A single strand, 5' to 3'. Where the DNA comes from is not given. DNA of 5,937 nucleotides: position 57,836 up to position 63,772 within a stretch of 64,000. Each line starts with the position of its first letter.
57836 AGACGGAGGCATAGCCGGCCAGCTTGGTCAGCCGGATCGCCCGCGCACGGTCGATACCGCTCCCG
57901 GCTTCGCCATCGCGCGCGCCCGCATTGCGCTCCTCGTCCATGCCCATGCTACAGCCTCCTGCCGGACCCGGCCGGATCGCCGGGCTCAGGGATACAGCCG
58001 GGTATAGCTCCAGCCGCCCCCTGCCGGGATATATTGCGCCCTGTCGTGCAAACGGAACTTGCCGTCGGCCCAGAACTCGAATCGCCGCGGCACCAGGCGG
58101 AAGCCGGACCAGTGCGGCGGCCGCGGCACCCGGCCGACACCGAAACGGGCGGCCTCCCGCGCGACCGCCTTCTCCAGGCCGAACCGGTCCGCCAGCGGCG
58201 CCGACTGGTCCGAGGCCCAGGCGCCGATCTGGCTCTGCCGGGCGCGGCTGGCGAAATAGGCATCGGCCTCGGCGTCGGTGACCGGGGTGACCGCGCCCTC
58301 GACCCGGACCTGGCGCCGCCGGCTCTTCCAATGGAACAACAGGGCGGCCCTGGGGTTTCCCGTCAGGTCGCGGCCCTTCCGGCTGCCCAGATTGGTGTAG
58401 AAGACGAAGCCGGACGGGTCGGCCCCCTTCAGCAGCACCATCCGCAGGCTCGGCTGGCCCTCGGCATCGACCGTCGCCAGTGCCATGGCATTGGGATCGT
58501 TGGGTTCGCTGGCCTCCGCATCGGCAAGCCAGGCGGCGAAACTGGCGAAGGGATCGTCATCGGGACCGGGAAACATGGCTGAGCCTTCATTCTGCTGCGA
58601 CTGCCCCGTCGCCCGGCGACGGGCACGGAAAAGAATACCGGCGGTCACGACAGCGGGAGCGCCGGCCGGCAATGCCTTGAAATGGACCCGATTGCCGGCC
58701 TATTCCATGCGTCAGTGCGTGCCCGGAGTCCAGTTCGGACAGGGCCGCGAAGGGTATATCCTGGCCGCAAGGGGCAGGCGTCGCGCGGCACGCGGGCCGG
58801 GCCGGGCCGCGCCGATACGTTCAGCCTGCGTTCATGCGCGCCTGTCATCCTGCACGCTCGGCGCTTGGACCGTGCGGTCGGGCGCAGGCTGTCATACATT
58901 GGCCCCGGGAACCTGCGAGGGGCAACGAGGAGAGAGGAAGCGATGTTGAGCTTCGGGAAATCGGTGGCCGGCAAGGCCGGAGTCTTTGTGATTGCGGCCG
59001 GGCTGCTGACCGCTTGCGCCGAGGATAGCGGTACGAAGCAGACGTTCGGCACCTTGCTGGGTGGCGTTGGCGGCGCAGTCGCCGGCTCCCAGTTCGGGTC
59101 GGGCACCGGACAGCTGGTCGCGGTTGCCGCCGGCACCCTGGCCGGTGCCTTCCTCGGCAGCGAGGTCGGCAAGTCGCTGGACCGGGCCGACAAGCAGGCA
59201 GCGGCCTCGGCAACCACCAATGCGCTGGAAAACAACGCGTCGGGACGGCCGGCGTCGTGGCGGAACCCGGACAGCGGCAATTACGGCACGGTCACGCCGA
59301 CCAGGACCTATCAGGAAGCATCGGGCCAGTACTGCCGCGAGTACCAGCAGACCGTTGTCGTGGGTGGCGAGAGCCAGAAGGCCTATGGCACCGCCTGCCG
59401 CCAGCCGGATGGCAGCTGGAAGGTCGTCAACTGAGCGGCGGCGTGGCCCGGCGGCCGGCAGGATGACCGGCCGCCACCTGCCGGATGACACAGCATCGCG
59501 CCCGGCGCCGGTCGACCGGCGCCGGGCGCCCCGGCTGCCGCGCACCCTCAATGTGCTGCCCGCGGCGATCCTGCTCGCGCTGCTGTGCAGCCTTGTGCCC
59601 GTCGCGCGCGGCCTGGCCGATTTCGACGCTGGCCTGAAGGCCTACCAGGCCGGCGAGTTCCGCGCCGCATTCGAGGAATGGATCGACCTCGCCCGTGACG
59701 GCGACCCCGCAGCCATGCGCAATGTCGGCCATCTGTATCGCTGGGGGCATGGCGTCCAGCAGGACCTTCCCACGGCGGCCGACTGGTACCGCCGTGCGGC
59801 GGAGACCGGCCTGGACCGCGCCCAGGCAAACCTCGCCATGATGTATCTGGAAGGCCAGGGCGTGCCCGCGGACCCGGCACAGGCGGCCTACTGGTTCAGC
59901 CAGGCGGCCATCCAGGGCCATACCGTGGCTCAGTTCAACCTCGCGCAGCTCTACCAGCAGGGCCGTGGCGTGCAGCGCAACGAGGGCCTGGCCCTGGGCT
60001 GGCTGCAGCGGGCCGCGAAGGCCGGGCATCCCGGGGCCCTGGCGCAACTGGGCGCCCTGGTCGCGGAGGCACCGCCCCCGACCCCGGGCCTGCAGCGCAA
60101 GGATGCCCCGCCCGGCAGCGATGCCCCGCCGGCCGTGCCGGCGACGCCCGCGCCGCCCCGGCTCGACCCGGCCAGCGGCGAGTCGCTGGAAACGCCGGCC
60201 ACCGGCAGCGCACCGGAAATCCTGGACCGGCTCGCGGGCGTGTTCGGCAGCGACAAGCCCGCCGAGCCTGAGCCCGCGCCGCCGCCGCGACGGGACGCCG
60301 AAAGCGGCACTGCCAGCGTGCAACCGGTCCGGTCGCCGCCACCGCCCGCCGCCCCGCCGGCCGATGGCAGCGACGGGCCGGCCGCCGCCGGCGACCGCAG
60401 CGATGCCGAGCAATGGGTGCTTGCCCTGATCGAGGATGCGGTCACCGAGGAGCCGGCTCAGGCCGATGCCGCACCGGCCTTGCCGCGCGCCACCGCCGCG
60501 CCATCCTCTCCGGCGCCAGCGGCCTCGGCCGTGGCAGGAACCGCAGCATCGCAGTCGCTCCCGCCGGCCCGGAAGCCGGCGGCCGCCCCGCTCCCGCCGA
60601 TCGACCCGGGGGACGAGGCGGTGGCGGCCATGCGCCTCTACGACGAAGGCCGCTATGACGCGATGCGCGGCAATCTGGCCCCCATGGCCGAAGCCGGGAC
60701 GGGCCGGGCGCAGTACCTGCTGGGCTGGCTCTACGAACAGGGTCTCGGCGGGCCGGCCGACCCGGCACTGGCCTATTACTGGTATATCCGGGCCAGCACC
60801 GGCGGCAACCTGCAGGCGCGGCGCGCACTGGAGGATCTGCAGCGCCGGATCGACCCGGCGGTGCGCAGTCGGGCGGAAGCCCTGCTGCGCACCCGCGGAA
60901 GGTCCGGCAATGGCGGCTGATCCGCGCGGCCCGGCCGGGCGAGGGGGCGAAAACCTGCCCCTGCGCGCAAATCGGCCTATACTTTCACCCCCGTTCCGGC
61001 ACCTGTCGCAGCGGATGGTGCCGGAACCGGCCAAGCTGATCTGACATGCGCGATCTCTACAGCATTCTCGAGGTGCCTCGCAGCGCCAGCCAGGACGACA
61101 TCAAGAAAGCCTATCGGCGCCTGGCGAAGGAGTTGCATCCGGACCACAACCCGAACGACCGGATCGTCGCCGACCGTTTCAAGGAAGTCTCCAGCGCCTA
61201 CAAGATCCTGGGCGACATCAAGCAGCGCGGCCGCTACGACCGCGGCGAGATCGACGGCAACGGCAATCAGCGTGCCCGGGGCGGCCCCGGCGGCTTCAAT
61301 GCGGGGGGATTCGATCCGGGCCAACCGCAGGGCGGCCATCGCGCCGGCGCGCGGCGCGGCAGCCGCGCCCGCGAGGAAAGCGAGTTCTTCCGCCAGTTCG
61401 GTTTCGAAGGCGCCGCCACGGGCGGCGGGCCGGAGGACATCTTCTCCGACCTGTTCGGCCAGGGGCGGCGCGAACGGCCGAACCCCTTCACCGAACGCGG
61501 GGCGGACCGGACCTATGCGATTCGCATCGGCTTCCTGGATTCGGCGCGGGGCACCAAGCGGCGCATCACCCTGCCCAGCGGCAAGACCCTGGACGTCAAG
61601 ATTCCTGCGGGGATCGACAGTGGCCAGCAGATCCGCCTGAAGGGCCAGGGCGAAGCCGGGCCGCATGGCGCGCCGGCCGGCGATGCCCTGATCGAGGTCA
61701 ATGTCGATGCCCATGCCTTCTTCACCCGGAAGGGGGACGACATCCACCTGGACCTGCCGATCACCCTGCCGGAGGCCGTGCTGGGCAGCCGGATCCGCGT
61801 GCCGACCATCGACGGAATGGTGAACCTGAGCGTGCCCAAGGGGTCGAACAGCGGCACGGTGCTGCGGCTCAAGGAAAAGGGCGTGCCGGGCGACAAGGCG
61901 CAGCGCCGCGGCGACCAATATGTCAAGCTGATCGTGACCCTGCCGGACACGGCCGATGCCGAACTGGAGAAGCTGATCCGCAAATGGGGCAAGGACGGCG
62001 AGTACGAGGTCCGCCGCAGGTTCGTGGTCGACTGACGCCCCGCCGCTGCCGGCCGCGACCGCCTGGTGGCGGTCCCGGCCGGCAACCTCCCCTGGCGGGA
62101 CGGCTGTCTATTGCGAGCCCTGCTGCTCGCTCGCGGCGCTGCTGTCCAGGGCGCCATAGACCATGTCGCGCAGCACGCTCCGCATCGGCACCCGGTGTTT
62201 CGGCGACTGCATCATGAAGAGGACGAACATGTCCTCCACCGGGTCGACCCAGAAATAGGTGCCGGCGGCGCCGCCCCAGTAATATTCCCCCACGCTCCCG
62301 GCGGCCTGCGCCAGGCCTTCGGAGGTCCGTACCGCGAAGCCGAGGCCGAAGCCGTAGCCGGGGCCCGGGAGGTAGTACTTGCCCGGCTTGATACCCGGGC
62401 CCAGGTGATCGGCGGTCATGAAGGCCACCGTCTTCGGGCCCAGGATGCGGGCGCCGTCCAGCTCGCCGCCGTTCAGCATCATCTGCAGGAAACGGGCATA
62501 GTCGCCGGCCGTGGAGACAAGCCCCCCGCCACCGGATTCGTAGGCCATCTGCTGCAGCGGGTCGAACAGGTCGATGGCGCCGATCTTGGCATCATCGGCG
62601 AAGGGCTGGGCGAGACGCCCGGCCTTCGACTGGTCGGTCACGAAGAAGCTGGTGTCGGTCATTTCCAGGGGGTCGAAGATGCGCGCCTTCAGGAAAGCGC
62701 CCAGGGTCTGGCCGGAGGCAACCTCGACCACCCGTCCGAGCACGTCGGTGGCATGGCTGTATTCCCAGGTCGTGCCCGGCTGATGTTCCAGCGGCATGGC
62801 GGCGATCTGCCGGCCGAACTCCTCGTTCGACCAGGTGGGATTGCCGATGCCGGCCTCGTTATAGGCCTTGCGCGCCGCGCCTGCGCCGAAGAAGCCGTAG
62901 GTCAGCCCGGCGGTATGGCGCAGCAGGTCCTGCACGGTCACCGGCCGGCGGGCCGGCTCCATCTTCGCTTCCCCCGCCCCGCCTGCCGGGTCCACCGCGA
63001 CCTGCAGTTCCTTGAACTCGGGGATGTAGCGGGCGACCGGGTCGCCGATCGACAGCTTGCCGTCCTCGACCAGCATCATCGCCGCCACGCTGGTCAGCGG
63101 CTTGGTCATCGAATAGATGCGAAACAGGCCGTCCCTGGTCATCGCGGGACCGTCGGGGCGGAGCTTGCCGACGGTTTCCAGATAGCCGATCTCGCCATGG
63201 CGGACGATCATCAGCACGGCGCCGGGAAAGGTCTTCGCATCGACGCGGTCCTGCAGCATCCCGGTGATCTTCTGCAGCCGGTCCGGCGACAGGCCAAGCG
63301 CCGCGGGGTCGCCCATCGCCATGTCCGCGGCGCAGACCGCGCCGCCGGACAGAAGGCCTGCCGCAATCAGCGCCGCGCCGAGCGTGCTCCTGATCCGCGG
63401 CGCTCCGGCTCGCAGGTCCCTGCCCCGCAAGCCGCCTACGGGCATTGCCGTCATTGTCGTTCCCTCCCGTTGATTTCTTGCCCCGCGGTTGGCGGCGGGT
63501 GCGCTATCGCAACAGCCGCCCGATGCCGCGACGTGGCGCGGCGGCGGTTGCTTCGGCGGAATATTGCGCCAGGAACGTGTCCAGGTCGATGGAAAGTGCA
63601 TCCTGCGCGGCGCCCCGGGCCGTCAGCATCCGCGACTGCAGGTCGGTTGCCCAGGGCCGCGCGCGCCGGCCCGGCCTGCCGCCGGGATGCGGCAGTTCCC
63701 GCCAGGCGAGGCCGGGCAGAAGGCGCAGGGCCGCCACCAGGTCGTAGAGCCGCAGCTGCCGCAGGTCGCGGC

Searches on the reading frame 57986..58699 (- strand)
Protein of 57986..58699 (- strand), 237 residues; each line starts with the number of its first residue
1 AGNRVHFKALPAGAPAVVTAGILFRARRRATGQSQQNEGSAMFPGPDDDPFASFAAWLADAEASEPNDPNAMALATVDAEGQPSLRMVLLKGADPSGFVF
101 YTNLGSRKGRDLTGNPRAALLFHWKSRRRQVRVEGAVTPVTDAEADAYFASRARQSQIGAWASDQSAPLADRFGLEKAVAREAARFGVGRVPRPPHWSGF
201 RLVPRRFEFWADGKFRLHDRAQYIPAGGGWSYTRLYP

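Call 72: search_protein_families(library=pfam, proteins=[window:57986-58699:-], max_evalue=0.0001)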
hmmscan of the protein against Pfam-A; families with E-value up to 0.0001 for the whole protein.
window:57986-58699:- (237 aa): 3 families
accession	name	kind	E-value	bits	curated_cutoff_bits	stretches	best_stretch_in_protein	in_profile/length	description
PF01243.27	PNPOx_N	-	2.6e-30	105.7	28.1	1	65-181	8-115/120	Pyridoxamine 5'-phosphate oxidase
PF10590.14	PNP_phzG_C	-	3.2e-15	56.2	27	1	197-237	1-42/42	Pyridoxine 5'-phosphate oxidase C-terminal dimerisation region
PF12766.13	Pyridox_oxase_2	-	2.2e-07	31.8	26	1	64-138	16-97/100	Pyridoxamine 5'-phosphate oxidase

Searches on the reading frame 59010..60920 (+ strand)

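Call 72: search_protein_families(library=pfam, proteins=[window:59010-60920:+], max_evalue=0.0001)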
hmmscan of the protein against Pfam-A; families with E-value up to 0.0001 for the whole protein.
window:59010-60920:+ (636 aa): 1 family
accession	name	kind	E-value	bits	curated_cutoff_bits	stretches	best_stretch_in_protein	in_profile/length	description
PF08238.18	Sel1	-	7.4e-38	128.1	30.7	4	270-304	2-36/36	Sel1 repeat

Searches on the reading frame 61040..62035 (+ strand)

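Call 72: search_protein_families(library=pfam, proteins=[window:61040-62035:+], max_evalue=0.0001)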
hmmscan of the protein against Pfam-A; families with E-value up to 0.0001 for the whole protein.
window:61040-62035:+ (331 aa): 2 families
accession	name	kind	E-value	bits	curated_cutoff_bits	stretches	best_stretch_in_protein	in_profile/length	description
PF01556.23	DnaJ_C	-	6.9e-45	153.2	26.6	1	159-302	3-152/152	DnaJ C terminal domain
PF00226.36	DnaJ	-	9e-23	80.6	27.8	1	5-67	1-63/63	DnaJ domain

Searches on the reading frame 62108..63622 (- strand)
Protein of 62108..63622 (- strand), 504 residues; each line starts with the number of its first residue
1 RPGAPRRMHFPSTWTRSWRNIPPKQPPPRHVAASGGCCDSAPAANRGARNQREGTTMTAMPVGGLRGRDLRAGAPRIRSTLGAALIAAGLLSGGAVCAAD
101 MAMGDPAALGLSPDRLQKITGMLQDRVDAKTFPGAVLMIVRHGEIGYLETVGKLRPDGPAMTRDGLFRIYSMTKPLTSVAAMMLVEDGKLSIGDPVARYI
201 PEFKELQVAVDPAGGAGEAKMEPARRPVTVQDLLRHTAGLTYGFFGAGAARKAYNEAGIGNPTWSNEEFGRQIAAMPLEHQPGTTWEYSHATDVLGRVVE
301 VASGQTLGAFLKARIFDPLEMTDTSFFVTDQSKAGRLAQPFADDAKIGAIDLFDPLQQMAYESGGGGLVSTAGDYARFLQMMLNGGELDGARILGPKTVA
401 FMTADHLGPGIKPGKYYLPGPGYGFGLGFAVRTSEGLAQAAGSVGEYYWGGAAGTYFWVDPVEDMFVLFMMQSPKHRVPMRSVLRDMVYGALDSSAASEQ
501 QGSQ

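Call 72: search_protein_families(library=pfam, proteins=[window:62108-63622:-], max_evalue=0.0001)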
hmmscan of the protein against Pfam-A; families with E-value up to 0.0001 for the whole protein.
window:62108-63622:- (504 aa): 1 family
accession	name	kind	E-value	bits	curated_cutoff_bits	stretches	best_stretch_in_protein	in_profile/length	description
PF00144.29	Beta-lactamase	-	9.2e-65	219.4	27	1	122-475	4-312/329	Beta-lactamase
